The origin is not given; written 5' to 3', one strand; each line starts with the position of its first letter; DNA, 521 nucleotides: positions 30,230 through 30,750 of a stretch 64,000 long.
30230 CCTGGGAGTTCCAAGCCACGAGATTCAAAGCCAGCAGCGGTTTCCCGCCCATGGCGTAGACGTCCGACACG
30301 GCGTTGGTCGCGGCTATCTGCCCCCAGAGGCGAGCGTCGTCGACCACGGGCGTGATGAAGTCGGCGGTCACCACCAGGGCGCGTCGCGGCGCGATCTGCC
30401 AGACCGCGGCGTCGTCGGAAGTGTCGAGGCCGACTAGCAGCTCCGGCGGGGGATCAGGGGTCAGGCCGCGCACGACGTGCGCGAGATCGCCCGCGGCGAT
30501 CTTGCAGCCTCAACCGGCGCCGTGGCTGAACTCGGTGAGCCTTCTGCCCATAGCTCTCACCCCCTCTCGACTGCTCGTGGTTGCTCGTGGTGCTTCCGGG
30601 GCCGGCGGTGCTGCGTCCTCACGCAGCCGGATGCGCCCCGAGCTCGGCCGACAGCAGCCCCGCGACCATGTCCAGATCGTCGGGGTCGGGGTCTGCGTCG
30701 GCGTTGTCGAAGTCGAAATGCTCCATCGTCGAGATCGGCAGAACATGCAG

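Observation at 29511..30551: selD interrupted by an in-frame TGA at the catalytic Cys17-equivalent position, with a perfect hairpin 7 nt downstream: probable selenocysteine-containing SelD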

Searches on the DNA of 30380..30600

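Call 15: search_rna_families(source=window, start=30380, end=30600, threshold=evalue, max_evalue=10, show_alignments=3)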
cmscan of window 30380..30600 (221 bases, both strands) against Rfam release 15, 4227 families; matches with E-value up to 10: 6.
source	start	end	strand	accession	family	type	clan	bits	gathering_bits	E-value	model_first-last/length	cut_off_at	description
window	30476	30512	-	RF03380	mir-9441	Gene; miRNA;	-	15.8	91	1.3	1-68/68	no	mir-9441 microRNA precursor family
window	30456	30561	+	RF01672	P2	Gene; sRNA;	-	14.5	80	3.7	1-138/138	no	Psudomonas sRNA P2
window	30481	30535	+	RF00942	mir-1224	Gene; miRNA;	-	14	105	8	1-86/86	no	mir-1224 microRNA precursor family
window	30481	30505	+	RF03380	mir-9441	Gene; miRNA;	-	12.4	91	9.3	6-63/68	no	mir-9441 microRNA precursor family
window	30509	30540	+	RF00726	mir-87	Gene; miRNA;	-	11.5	49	10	22-57/79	no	mir-87 microRNA precursor family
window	30560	30576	+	RF01127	sR42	Gene; snRNA; snoRNA; CD-box;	-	9.8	38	4.3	47-63/63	no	Small nucleolar RNA sR42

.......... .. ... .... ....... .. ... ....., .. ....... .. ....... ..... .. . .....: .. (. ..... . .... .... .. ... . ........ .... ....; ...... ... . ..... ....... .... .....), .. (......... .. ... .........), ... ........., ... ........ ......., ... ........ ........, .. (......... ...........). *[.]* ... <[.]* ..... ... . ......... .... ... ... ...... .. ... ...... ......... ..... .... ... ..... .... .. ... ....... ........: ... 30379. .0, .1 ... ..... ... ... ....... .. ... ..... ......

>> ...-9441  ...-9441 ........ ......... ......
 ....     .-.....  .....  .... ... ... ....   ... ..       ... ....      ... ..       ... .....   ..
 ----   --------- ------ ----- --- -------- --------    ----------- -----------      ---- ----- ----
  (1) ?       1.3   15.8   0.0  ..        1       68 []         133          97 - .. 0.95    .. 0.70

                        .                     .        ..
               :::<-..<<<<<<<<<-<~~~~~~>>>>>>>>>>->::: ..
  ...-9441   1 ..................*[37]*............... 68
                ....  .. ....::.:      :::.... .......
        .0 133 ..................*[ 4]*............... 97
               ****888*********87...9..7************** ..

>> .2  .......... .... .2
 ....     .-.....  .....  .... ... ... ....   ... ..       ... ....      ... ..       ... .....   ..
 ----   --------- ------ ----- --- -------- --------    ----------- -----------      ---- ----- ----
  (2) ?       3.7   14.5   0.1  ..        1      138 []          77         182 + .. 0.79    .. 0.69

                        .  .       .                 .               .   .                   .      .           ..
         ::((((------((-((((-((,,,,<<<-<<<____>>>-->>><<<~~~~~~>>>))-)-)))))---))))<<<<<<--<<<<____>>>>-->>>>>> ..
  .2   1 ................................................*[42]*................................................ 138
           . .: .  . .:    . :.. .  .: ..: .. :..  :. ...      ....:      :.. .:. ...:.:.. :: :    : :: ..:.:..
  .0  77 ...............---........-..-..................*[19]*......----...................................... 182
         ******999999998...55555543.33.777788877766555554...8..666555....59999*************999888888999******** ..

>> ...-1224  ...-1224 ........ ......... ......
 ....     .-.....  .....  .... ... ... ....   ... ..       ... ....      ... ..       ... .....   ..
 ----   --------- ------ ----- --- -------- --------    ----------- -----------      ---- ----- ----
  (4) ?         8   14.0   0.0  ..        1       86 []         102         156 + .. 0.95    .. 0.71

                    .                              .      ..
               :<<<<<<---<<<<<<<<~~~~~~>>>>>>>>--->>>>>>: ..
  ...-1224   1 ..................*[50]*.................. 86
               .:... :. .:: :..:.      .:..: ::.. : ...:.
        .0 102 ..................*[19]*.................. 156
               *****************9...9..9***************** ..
